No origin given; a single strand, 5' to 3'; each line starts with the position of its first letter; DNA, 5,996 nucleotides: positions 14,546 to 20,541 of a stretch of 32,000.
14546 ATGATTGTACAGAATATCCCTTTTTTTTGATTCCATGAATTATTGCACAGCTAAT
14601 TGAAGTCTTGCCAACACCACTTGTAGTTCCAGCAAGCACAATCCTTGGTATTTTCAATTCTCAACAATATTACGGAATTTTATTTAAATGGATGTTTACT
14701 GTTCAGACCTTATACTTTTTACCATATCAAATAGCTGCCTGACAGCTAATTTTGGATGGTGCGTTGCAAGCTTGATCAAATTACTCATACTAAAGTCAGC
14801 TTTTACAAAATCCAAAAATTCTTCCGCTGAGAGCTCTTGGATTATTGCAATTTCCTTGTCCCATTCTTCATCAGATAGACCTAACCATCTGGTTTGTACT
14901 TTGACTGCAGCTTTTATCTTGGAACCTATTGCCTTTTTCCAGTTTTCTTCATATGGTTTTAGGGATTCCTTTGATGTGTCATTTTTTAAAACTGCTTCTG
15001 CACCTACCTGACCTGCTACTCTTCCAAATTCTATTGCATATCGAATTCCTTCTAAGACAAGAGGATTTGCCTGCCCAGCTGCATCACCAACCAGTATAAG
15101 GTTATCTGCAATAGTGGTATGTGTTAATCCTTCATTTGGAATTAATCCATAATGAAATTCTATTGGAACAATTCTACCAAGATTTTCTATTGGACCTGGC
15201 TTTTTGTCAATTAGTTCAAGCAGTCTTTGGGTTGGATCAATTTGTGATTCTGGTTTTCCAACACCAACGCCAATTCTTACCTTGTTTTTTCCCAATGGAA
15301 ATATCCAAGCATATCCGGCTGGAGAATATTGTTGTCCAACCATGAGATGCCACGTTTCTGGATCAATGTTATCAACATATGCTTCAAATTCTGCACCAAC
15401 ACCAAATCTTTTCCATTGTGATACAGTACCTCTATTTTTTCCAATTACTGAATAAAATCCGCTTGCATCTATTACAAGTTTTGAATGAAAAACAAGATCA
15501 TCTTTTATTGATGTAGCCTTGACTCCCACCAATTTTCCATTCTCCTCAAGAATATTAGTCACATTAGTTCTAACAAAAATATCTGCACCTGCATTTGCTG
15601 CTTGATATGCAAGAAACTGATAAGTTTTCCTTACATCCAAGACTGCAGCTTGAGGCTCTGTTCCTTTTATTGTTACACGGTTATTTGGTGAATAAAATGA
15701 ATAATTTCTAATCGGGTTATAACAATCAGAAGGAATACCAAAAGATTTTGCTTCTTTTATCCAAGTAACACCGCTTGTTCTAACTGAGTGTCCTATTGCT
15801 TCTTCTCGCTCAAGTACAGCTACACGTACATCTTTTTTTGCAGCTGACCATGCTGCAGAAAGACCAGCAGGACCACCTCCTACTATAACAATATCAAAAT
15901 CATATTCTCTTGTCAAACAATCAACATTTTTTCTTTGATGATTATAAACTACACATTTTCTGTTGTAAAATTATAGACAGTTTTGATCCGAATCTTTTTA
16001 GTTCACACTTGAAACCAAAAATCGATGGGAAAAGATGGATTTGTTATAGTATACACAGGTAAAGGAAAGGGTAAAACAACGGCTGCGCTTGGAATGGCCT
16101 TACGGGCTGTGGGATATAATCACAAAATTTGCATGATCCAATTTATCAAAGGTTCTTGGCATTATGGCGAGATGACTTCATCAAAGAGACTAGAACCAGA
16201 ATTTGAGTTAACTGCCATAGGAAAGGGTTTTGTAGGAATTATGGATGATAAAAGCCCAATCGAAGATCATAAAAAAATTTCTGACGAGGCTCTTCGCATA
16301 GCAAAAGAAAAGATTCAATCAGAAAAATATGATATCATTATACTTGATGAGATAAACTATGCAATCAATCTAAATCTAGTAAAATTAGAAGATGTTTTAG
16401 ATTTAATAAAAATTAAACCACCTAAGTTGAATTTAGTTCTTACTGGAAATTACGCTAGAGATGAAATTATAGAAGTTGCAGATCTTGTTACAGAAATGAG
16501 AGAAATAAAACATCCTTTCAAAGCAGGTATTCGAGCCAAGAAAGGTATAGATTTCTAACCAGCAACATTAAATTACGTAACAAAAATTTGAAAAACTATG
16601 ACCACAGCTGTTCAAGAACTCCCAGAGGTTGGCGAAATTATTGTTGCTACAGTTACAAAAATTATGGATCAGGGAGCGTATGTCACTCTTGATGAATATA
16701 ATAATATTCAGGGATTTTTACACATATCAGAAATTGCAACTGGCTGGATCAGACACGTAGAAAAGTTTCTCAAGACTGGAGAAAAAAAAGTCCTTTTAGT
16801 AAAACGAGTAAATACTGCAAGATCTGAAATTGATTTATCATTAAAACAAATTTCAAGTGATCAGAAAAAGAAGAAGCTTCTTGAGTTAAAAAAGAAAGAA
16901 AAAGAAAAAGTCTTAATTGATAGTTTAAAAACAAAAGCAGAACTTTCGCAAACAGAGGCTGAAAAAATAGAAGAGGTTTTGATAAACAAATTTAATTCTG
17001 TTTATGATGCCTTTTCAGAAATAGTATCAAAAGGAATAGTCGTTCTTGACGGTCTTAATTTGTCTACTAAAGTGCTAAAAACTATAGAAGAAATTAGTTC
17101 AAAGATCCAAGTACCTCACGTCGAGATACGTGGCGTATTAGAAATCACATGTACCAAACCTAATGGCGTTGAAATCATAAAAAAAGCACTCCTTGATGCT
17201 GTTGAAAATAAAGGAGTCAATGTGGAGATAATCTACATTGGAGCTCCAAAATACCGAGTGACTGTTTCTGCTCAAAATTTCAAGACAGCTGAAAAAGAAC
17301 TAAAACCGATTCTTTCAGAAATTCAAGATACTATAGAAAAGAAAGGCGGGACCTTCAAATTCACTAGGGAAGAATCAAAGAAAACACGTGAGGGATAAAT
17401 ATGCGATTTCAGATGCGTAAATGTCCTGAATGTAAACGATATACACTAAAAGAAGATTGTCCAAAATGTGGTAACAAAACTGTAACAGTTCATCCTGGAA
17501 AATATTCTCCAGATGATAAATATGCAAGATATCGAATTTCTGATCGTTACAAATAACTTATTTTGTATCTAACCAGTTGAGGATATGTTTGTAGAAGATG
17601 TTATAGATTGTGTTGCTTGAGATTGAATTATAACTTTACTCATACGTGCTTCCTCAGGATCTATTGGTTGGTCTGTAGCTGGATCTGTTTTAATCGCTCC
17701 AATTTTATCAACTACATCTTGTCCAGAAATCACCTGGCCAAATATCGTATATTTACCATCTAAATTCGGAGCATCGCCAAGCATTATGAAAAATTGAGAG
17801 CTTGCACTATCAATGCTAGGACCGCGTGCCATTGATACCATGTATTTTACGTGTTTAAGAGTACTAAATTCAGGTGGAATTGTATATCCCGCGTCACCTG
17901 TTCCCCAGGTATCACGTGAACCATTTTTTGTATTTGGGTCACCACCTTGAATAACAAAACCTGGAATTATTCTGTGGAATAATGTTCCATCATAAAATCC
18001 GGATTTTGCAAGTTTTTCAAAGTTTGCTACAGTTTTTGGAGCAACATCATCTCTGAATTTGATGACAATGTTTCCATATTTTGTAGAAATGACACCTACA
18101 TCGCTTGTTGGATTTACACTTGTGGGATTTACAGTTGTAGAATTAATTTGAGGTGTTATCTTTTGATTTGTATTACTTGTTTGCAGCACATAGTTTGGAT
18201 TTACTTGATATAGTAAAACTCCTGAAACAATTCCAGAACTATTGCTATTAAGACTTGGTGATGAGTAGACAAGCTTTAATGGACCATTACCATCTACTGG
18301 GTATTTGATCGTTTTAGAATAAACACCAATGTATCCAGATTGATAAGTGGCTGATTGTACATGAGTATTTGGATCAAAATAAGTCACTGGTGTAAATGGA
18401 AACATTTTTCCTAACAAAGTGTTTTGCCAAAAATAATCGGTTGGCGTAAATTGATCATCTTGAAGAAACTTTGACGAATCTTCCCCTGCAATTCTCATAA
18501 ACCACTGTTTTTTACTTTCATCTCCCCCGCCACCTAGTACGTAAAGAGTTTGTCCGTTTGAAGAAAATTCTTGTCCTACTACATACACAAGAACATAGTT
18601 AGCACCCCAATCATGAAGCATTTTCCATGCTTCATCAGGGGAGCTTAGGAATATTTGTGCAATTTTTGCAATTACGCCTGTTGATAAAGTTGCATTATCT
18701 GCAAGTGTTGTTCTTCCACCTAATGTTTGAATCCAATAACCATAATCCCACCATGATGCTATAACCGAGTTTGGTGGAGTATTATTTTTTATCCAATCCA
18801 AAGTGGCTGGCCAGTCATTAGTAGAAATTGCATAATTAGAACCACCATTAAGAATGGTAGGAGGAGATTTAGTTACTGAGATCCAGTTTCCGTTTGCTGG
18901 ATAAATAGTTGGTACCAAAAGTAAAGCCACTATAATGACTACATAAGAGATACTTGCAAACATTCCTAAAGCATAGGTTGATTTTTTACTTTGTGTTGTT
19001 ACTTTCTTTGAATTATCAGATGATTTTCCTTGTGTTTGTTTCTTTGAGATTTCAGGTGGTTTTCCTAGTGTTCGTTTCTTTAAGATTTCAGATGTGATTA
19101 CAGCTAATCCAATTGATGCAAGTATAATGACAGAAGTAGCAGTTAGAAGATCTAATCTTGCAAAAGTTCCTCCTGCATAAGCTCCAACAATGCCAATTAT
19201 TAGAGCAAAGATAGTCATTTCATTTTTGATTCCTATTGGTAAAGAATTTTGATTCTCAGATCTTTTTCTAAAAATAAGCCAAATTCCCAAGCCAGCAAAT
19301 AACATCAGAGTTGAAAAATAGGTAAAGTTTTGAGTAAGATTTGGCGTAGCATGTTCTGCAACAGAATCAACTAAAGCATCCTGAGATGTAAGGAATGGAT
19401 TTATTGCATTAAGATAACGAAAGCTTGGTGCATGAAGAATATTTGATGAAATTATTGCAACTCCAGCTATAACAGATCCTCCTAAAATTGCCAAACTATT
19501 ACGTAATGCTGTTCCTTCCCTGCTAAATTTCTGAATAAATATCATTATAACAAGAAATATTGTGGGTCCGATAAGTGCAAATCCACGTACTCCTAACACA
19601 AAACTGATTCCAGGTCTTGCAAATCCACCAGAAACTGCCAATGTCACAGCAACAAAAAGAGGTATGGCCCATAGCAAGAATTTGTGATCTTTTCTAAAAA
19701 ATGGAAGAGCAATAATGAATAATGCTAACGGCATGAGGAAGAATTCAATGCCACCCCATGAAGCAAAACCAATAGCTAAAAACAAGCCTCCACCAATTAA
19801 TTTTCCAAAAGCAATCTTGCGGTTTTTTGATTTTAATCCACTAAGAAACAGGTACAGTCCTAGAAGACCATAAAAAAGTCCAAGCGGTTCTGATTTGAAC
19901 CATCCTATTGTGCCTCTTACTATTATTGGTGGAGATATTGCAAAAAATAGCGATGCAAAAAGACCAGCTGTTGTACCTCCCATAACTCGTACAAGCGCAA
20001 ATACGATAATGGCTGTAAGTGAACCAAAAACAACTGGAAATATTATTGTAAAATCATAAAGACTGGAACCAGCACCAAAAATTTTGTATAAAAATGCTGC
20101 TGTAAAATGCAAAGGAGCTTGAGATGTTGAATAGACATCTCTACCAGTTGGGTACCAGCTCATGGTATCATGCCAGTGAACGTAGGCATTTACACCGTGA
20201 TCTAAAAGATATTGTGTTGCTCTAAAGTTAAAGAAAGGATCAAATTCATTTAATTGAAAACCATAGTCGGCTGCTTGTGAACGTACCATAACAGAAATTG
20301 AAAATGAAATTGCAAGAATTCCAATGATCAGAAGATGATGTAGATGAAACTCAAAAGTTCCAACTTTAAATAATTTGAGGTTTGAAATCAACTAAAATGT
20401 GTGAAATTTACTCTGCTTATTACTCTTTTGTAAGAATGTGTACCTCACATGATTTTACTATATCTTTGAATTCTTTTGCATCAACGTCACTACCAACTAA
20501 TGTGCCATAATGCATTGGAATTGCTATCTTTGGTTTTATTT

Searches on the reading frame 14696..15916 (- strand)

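Call 23: search_protein_families(library=pfam, proteins=[window:14696-15916:-], max_evalue=0.001)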
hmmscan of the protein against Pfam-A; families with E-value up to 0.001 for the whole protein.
window:14696-15916:- (406 aa): 13 families
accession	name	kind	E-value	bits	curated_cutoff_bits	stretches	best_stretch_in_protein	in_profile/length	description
PF01266.30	DAO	-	3.4e-16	60.2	27.9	2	8-50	1-45/353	FAD dependent oxidoreductase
PF12831.13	FAD_oxidored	-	1.6e-13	51.2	27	1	8-153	1-145/416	FAD dependent oxidoreductase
PF00890.30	FAD_binding_2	-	2.5e-12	47.2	20.4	1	8-53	1-47/414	FAD binding domain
PF22578.2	GGR_cat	-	3.4e-12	46.5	27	1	181-240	12-72/88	Geranylgeranyl reductase catalytic domain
PF03486.20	HI0933_like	-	1.9e-09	37.8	50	1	8-50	2-44/244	HI0933-like protein Rossmann domain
PF01946.23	Thi4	-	3.5e-09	36.7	26.2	1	6-49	17-61/235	Thi4 family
PF01494.25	FAD_binding_3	-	8.8e-09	35.5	22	1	7-210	2-220/349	FAD binding domain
PF04820.20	Trp_halogenase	-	8.8e-09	35.2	21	1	90-293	152-342/458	Tryptophan halogenase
PF13450.12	NAD_binding_8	-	2.2e-08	34.7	21.9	1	11-47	1-37/68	NAD(P)-binding Rossmann-like domain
PF05834.18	Lycopene_cycl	-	4.2e-08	33.1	23.4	1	8-210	1-196/380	Lycopene cyclase protein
PF07992.20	Pyr_redox_2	-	7.1e-08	32.6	26.1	1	7-139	1-94/291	Pyridine nucleotide-disulphide oxidoreductase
PF13738.12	Pyr_redox_3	-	1.6e-07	31.3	30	1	10-156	1-136/305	Pyridine nucleotide-disulphide oxidoreductase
PF01134.28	GIDA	-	3.8e-05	23.3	22.1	1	8-36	1-30/391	Glucose inhibited division protein A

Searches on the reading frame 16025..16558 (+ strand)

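Call 23: search_protein_families(library=pfam, proteins=[window:16025-16558:+], max_evalue=0.001)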
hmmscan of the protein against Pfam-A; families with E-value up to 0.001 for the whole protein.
window:16025-16558:+ (177 aa): 1 family
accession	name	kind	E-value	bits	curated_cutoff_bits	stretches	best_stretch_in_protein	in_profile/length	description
PF02572.21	CobA_CobO_BtuR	-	1.4e-63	214.6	25.7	1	4-177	2-172/172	ATP:corrinoid adenosyltransferase BtuR/CobO/CobP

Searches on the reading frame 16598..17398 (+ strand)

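Call 23: search_protein_families(library=pfam, proteins=[window:16598-17398:+], max_evalue=0.001)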
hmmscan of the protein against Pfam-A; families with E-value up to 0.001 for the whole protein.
window:16598-17398:+ (266 aa): 2 families
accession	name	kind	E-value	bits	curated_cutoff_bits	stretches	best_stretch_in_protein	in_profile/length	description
PF07541.17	EIF_2_alpha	-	3.8e-26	91.8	22.8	1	122-227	3-113/114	Eukaryotic translation initiation factor 2 alpha subunit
PF00575.29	S1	-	3.1e-11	43.9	22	1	9-83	2-74/74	S1 RNA binding domain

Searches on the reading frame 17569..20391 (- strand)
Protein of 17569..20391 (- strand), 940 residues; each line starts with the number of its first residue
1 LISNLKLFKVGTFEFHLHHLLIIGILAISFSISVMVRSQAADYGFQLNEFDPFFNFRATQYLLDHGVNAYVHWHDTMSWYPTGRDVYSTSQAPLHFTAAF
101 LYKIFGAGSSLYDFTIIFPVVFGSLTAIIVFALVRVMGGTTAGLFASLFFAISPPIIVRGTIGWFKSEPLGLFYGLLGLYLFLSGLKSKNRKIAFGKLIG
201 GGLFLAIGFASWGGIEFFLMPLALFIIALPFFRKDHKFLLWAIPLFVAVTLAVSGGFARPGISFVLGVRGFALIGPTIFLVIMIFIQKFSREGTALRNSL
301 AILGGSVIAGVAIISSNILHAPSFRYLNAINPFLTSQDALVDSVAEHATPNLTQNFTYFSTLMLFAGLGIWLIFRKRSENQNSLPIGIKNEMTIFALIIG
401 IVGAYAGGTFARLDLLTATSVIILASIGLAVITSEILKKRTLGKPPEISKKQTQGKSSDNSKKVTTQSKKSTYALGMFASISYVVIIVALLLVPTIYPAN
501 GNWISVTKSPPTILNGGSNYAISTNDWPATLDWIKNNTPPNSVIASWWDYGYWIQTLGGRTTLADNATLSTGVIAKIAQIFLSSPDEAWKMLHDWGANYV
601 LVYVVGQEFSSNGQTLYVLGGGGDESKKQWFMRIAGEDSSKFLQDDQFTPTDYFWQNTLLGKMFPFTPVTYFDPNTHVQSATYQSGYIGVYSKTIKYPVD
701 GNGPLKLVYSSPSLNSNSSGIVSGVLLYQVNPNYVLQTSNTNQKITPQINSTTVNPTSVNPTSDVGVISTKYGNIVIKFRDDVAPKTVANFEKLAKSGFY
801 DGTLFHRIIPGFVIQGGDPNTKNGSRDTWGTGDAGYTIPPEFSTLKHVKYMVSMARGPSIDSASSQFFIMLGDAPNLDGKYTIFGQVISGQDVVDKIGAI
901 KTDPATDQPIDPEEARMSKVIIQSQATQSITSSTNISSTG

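Call 23: search_protein_families(library=pfam, proteins=[window:17569-20391:-], max_evalue=0.001)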
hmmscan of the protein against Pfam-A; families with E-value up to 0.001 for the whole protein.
window:17569-20391:- (940 aa): 5 families
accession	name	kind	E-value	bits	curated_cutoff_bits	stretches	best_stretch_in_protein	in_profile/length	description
PF00160.26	Pro_isomerase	-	2.3e-47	161.6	21.7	1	768-910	4-149/159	Cyclophilin type peptidyl-prolyl cis-trans isomerase/CLD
PF02516.20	STT3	-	5.3e-26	92.5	24.5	1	43-256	24-235/405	Oligosaccharyl transferase STT3, N-terminal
PF13231.12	PMT_2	-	8.3e-05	23.3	26.1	1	96-249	8-155/160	Dolichyl-phosphate-mannose-protein mannosyltransferase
PF21436.2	STT3-PglB_core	-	0.00028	21.9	23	1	542-591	3-52/131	STT3/PglB/AglB core domain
PF22627.1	AglB_core-like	-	0.00065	20.5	27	0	544-602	47-106/111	AglB core domain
